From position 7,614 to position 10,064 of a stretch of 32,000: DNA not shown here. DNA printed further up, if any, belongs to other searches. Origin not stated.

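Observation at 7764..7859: Bacterial-type LigA ends in a PIP-box-like peptide (QPSLFDF-COOH) on a flexible tail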

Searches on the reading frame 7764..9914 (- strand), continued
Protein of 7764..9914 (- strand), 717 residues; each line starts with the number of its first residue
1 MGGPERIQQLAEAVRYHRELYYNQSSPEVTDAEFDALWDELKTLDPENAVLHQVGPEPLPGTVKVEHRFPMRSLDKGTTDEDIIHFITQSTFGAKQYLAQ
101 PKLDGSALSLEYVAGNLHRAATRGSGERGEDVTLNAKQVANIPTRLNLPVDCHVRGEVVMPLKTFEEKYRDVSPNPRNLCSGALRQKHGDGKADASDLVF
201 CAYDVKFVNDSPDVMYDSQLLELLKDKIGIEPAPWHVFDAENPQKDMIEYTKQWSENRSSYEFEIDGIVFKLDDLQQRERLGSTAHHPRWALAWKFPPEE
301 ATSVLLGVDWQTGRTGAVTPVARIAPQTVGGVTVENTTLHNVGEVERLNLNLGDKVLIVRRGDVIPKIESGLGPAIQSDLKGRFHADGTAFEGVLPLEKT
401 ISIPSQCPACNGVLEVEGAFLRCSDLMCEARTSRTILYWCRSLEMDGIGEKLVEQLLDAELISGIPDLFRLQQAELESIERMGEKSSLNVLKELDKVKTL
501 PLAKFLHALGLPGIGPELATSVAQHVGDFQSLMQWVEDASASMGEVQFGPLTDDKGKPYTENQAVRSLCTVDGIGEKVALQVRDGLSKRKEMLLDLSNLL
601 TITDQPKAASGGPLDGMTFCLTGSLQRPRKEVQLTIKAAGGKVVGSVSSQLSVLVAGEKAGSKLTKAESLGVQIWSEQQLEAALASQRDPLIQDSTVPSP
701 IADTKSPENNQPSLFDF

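Call 49: search_dna_similar(query=window:7764-9914:-, collection=plasmids, mode=protein, max_rows=40, max_evalue=1e-30)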
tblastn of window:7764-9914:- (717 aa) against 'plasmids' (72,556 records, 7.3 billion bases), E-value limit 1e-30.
Records with a match: 217; places in all: 221; records where one place covers at least 80% of the query: 190.
Best place of each record, by identity: <60% 217.
By first word of the organism name: Streptomyces 50; Bacillus 14; Pseudomonas 14; Klebsiella 5; Acinetobacter 5; Escherichia 5; Paracoccus 5; Aeromonas 4; Burkholderia 4; Deinococcus 4; and 70 more.
By predicted mobility (MOB-suite, as given by PLSDB): non-mobilizable 178; conjugative 24; mobilizable 15.
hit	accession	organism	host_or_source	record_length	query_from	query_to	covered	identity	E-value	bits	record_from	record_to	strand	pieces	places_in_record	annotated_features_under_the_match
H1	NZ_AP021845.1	Azospira sp. I09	-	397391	5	715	99%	34.9%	9e-85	300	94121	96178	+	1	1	ligA: NAD-dependent DNA ligase LigA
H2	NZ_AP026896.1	Aeromonas caviae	Microbe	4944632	6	702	97%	35.6%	1e-95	332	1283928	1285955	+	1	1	none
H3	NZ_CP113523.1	Pasteurella multocida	rabbit,mixed culture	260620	7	682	94%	35.4%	2e-95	332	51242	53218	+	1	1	ligA: NAD-dependent DNA ligase LigA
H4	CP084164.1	Pasteurella multocida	rabbit,mixed culture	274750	7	682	94%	35.4%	2e-95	332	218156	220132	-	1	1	ligA: NAD-dependent DNA ligase LigA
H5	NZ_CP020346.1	Pasteurella multocida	Oryctolagus cuniculus,lung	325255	7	682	94%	35.4%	2e-95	332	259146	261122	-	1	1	ligA: NAD-dependent DNA ligase LigA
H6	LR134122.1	Klebsiella aerogenes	not available: to be reported later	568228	5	680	94%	35.2%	1e-92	324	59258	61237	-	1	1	ligA: DNA ligase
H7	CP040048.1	Acinetobacter baumannii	Homo sapiens,blood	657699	5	685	95%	34.6%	5e-88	310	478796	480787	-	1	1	ligA: NAD-dependent DNA ligase LigA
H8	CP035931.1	Acinetobacter baumannii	Homo sapiens,blood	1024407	5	685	95%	34.6%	5e-88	310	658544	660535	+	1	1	ligA: NAD-dependent DNA ligase LigA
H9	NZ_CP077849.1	Acinetobacter baumannii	Homo sapiens,Rectal swab_P28_BU14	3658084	5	685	95%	34.6%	5e-88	310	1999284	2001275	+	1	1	none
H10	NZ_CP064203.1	Acinetobacter baumannii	Homo sapiens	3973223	5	685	95%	34.6%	5e-88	310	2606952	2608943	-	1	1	none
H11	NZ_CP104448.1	Acinetobacter baumannii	Homo sapiens,sputum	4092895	5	685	95%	34.6%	9e-88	309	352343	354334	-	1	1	none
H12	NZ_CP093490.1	Klebsiella pneumoniae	Homo sapiens,Isolated from blood of a ...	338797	5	680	94%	34.8%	9e-93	324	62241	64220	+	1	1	ligA: NAD-dependent DNA ligase LigA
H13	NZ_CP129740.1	Klebsiella pneumoniae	Homo sapiens,whole organism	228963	5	680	94%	34.7%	1e-92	323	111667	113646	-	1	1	ligA: NAD-dependent DNA ligase LigA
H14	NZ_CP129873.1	Klebsiella pneumoniae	Homo sapiens,whole organism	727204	5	680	94%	34.7%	1e-92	323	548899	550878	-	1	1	ligA: NAD-dependent DNA ligase LigA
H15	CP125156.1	Klebsiella pneumoniae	-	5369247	5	680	94%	34.7%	1e-92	323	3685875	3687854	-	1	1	ligA: NAD-dependent DNA ligase LigA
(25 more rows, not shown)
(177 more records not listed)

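Call 50: get_annotated_region(hit=H1, flank=300)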
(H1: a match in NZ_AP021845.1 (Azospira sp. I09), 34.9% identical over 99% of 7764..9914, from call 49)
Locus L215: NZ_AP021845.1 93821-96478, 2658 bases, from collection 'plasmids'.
description: Azospira sp. I09 plasmid pAZI09, complete sequence
organism: Azospira sp. I09 (NCBI taxid 1765049)
taxonomy: Bacteria; Pseudomonadota; Betaproteobacteria; Rhodocyclales; Rhodocyclaceae; Azospira; Azospira sp. I09
host: -; source: -; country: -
typing (MOB-suite, as given by PLSDB): conjugative; replicon IncP; relaxase MOBH,MOBP; mating-pair formation MPF_T
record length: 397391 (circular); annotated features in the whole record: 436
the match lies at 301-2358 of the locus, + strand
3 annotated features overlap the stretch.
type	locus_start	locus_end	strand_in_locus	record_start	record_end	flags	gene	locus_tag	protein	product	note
CDS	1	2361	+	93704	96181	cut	ligA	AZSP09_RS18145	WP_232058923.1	NAD-dependent DNA ligase LigA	GO:0006281 - DNA repair [Evidence IEA]; GO:0006260 - DNA replication [Evidence IEA]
CDS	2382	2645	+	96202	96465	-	-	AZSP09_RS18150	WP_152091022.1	hypothetical protein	-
CDS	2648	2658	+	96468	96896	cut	-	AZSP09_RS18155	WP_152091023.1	hypothetical protein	-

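Call 52: find_encoding_contigs(protein=P0161, flank=10000, max_places=1)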
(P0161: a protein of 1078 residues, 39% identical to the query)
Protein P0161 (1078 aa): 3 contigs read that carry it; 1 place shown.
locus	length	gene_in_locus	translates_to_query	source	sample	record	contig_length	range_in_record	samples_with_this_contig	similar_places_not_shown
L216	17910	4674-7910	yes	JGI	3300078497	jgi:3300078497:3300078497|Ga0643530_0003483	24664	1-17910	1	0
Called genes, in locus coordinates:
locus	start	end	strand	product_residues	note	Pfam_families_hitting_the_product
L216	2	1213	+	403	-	?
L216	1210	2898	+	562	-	-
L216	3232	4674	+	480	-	PF00078:RVT_1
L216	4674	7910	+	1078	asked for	PF03747:ADP_ribosyl_GH, PF22745:Nlig-Ia (weak), PF01653:DNA_ligase_aden, PF03120:OB_DNA_ligase, PF14520:HHH_5 (weak), PF12826:HHH_2, PF00533:BRCT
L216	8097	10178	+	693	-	PF26550:Tricorn_2nd, PF07676:PD40, PF26549:Tricorn_N, PF02129:Peptidase_S15 (faint), PF00326:Peptidase_S9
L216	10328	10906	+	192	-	PF00691:OmpA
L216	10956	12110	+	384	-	-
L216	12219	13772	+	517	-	PF22807:TrAA12 (faint), PF07995:GSDH (weak)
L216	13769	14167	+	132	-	PF13442:Cytochrome_CBB3, PF00034:Cytochrom_C (faint)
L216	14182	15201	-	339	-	-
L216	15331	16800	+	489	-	-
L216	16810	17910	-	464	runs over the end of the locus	-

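Call 53: find_encoding_contigs(protein=P0171, flank=10000, max_places=1)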
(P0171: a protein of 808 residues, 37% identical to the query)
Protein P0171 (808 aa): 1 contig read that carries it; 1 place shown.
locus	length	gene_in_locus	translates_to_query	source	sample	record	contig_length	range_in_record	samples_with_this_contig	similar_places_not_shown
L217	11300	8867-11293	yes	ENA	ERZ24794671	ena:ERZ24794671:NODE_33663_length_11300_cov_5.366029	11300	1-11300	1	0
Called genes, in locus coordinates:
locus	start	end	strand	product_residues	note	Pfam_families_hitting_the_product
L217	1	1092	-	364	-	?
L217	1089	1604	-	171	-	PF01242:PTPS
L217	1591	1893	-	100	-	PF01242:PTPS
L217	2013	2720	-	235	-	-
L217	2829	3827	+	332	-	-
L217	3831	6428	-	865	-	-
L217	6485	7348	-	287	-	PF00892:EamA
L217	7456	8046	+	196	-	PF23416:DUF7107 (faint)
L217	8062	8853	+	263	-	-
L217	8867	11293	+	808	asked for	PF22745:Nlig-Ia, PF01653:DNA_ligase_aden, PF03120:OB_DNA_ligase, PF00533:BRCT (faint)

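Call 54: find_encoding_contigs(protein=P0240, flank=10000, max_places=1)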
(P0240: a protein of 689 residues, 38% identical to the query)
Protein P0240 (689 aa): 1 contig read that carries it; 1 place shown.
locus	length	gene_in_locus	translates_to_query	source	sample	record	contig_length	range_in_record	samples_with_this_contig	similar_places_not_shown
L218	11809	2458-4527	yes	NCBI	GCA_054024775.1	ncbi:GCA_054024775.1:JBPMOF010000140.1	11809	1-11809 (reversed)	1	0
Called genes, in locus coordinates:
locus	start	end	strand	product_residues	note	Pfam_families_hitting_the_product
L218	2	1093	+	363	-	?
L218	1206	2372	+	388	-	PF01209:Ubie_methyltran, PF13489:Methyltransf_23 (weak), PF08241:Methyltransf_11, PF08242:Methyltransf_12 (weak), PF13649:Methyltransf_25, PF13847:Methyltransf_31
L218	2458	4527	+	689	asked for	PF22745:Nlig-Ia, PF01653:DNA_ligase_aden, PF03120:OB_DNA_ligase, PF03119:DNA_ligase_ZBD, PF14520:HHH_5 (weak), PF12826:HHH_2, PF14520:HHH_5 (weak), PF00533:BRCT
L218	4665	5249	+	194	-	PF13304:AAA_21, PF13175:AAA_15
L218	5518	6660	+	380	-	PF02463:SMC_N, PF13175:AAA_15, PF13476:AAA_23 (weak), PF13304:AAA_21, PF13175:AAA_15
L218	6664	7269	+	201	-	PF14103:DUF4276 (weak)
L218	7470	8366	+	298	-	PF13292:DXP_synthase_N, PF00456:Transketolase_N, PF00676:E1_dh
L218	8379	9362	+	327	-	PF02779:Transket_pyr, PF02780:Transketolase_C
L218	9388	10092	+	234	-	PF00561:Abhydrolase_1 (weak), PF05728:UPF0227 (weak), PF12697:Abhydrolase_6 (weak), PF05728:UPF0227 (weak), PF12146:Hydrolase_4 (faint)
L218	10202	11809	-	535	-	?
